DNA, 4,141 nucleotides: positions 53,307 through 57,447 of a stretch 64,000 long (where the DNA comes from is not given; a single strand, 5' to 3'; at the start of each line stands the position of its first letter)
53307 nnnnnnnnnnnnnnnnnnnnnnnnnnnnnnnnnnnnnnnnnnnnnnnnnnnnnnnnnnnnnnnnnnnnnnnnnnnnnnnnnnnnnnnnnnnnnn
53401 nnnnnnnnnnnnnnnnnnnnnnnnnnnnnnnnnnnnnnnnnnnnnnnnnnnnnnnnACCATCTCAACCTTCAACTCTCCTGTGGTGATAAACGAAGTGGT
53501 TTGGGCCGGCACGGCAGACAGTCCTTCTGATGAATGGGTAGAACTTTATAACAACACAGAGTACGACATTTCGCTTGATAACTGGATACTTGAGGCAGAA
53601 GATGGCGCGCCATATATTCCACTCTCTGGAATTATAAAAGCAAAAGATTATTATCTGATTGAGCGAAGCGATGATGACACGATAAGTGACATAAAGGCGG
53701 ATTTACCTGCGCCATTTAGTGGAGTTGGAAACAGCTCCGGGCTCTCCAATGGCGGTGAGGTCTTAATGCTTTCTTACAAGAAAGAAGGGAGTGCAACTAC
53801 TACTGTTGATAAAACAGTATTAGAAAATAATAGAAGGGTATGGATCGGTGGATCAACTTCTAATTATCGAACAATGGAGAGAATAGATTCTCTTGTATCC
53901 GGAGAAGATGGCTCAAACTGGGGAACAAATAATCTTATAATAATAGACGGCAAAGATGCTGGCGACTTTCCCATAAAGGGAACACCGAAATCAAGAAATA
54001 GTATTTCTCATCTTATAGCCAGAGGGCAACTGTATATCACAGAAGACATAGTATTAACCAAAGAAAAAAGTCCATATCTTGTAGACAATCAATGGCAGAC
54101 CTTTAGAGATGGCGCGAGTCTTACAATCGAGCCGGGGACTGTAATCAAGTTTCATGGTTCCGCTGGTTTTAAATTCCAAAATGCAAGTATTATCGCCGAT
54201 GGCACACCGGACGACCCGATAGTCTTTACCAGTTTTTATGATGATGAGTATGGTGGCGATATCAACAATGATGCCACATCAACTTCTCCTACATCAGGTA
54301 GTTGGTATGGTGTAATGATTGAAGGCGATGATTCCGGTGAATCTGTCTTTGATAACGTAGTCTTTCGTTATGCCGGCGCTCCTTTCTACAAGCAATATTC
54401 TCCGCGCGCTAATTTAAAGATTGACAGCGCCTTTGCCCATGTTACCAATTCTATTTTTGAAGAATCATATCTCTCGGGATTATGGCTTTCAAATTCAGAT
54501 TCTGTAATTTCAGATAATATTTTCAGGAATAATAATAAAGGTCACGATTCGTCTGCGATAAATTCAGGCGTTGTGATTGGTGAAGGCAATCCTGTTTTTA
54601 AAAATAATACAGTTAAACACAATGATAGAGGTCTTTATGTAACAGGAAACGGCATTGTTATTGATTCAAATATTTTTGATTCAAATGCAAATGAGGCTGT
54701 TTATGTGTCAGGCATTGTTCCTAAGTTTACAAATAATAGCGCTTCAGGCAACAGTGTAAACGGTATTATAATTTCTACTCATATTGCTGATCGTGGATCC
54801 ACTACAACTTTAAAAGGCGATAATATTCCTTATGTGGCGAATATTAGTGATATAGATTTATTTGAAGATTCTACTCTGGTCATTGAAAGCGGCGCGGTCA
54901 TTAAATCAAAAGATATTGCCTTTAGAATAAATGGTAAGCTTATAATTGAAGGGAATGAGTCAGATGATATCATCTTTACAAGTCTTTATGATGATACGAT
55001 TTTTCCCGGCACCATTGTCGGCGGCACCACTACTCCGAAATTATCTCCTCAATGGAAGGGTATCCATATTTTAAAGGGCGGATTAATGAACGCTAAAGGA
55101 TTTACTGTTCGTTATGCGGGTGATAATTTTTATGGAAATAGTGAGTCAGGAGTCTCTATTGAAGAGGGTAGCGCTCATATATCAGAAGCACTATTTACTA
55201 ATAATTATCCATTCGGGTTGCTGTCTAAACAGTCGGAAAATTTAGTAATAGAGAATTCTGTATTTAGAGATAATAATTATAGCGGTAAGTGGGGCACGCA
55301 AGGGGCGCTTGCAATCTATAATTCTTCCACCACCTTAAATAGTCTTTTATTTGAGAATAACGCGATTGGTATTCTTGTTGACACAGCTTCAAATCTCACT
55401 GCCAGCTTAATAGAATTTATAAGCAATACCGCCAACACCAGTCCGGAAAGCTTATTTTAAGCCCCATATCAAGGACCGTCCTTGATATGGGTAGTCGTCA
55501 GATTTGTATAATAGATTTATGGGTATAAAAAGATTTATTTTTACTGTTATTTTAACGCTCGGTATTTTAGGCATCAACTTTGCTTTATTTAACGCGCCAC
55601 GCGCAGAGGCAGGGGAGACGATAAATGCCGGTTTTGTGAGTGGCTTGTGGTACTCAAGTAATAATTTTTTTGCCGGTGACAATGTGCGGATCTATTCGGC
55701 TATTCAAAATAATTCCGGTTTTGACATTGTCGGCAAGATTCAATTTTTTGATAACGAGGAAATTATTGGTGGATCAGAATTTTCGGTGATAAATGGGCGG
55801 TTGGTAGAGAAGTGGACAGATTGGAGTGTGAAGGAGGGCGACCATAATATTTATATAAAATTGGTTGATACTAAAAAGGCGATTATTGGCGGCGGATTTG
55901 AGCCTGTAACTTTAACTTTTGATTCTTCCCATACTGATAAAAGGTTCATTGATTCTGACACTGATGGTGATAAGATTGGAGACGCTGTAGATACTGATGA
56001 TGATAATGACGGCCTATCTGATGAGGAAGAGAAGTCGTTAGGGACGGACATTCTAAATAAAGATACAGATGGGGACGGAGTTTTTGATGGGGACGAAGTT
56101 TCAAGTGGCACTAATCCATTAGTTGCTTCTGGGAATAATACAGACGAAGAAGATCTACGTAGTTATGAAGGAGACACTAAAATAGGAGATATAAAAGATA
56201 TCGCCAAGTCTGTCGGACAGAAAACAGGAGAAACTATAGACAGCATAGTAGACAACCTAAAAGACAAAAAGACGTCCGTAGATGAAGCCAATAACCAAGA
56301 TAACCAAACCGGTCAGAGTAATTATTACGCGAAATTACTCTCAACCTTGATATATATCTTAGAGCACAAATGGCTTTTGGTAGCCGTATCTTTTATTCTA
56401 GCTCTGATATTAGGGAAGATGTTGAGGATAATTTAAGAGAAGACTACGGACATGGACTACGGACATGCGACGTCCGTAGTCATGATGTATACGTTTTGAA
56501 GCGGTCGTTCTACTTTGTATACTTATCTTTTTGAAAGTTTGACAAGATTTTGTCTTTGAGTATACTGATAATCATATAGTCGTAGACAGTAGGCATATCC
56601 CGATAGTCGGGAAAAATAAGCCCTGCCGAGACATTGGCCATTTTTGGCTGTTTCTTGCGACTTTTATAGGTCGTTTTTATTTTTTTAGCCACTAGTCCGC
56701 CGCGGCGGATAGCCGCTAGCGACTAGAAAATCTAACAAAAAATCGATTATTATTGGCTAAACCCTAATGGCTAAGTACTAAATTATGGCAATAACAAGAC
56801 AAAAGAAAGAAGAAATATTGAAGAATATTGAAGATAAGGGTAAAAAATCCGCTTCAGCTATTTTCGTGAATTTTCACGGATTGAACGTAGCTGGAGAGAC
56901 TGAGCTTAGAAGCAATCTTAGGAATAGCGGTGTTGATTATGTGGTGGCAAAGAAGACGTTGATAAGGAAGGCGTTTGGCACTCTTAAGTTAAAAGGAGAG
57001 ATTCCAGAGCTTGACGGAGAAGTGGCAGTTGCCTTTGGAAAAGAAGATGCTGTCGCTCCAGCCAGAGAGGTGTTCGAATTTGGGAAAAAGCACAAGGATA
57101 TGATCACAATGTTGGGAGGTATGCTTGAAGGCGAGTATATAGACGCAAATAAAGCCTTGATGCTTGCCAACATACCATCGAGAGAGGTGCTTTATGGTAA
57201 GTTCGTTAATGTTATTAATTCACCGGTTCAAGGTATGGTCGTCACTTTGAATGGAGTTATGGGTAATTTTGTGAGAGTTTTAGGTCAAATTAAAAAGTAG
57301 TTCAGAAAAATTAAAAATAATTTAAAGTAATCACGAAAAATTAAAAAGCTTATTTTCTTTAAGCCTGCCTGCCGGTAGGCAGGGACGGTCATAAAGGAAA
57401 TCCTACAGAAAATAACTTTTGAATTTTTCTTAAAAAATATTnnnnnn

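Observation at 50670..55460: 1596-aa membrane-anchored protein combining a zinc phospholipase-C-like domain, a lamin-tail domain and beta-helix repeats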

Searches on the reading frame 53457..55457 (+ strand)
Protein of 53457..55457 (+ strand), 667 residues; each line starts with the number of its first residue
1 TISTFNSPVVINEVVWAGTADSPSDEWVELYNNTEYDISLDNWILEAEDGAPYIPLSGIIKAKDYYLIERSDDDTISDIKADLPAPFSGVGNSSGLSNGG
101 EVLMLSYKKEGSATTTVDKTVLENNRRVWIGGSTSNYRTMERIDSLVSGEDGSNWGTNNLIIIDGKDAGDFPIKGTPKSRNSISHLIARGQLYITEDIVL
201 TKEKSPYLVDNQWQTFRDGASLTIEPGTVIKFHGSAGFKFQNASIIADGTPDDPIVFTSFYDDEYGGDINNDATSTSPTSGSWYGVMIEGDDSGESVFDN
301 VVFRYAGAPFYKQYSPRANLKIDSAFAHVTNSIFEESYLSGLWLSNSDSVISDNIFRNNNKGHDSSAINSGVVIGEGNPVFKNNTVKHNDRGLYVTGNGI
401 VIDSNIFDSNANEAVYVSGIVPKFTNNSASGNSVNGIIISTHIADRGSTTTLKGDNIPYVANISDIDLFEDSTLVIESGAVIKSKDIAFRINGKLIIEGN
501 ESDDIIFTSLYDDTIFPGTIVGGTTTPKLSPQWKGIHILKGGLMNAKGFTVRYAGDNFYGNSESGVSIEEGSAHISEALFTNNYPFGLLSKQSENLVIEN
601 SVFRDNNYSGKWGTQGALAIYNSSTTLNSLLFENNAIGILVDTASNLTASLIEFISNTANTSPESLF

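Call 57: predict_structure(alignment_id=A3)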
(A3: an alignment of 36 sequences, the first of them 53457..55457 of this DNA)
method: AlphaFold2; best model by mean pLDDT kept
length: 667 residues; sequences in the alignment: 36
mean_pLDDT: 89.8   pTM: 0.89
mean pLDDT of the five models: 89.8, 89.6, 89.6, 88.7, 88.5
residues with pLDDT >= 90: 479; 70-90: 132; 50-70: 49; < 50: 7
segments of 3 or more residues with pLDDT < 50: 1-4, 90-92
pLDDT, mean of each block of 10 residues (from residue 1): 62 81 80 96 89 91 94 77 79 64 90 88 77 80 93 91 86 90 94 97 96 94 98 94 96 97 90 76 93 85 92 72 96 96 95 98 85 95 98 93 98 93 96 95 88 96 91 97 93 97 96 92 62 91 98 80 86 98 94 96 89 83 97 96 94 96 89
secondary structure, 60 per line:
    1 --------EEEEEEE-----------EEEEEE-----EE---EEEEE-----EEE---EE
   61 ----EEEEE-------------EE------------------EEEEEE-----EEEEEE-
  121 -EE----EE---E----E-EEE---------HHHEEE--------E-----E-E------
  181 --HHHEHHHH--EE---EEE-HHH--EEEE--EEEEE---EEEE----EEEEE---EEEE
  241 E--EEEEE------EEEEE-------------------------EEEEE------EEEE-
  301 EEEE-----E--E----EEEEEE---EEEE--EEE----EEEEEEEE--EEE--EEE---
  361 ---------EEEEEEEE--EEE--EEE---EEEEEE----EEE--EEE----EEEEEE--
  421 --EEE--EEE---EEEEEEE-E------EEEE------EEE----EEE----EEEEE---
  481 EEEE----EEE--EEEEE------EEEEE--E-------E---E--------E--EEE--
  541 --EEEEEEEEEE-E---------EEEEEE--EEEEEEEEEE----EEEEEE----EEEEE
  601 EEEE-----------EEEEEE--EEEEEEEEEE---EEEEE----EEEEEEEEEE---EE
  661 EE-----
elements in order: E9-15 E27-32 E43-47 E53-55 E65-69 E103-108 E114-119 E140-142 E155-157 H187-190 E198-200 E207-210 E213-217 E221-224 E229-233 E237-241 E244-248 E255-259 E285-289 E296-299 E301-304 E318-323 E327-330 E333-335 E340-347 E350-352 E355-357 E370-377 E380-382 E385-387 E391-396 E401-403 E406-408 E413-418 E423-425 E428-430 E434-440 E449-452 E459-461 E466-468 E473-477 E481-484 E489-491 E494-498 E505-509 E536-538 E543-552 E564-569 E572-581 E586-591 E596-604 E616-621 E624-633 E637-641 E646-655 E659-662

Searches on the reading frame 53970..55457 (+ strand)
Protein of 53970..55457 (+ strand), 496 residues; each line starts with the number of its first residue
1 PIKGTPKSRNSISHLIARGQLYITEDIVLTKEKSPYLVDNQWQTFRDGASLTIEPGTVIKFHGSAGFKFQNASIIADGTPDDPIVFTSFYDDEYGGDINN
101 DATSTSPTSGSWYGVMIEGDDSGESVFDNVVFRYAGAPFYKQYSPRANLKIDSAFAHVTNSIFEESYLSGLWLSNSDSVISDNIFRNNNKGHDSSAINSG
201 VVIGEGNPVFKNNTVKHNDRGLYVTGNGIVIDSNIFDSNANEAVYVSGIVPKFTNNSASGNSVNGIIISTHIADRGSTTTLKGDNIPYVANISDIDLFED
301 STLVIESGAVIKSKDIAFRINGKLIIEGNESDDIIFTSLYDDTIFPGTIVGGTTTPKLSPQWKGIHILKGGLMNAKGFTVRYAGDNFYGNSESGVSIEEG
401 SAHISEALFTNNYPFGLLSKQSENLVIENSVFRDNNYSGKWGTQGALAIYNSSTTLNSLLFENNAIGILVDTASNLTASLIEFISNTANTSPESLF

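Call 8: search_protein_families(library=pfam, proteins=[window:53970-55457:+], max_evalue=10)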
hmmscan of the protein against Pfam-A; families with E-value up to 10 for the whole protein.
window:53970-55457:+ (496 aa): 3 families
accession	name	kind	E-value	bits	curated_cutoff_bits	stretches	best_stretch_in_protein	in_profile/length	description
PF13229.12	Beta_helix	-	4.6e-16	59.3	25.9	2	150-271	27-147/158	Right handed beta helix region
PF20334.3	DUF6629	-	0.35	11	27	1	265-328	104-167/209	Family of unknown function (DUF6629)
PF13306.12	LRR_5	-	2.9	8.2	27.7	1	148-190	38-80/127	BspA type Leucine rich repeat region (6 copies)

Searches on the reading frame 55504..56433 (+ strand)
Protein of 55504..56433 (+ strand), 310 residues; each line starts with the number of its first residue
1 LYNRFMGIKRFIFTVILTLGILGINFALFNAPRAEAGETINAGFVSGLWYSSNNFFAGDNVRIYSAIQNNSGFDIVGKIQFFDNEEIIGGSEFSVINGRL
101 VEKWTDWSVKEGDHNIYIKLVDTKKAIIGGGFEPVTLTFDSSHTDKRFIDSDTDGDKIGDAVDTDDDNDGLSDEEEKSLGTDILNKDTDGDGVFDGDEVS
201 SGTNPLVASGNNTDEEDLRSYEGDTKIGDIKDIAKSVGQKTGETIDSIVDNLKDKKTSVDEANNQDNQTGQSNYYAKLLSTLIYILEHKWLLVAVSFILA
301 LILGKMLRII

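Call 24: search_protein_families(library=pfam, proteins=[window:55504-56433:+], max_evalue=0.01)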
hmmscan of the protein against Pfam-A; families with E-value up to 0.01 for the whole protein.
window:55504-56433:+ (310 aa): 1 family
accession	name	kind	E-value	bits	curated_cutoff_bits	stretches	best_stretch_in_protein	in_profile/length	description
PF18884.5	TSP3_bac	-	1.4e-10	41.3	25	2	187-208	1-22/22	Bacterial TSP3 repeat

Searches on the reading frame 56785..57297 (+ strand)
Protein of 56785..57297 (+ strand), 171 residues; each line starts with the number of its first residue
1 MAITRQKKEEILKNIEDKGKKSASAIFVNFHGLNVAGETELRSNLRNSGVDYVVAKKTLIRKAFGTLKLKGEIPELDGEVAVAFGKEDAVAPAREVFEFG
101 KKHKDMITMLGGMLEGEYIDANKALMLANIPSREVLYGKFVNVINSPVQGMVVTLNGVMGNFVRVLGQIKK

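Call 24: search_protein_families(library=pfam, proteins=[window:56785-57297:+], max_evalue=0.01)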
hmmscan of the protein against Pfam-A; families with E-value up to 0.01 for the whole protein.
window:56785-57297:+ (171 aa): 1 family
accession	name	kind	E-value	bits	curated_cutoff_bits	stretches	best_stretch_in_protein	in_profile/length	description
PF00466.25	Ribosomal_L10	-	1.5e-21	76.7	22.8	1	4-99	2-98/100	Ribosomal protein L10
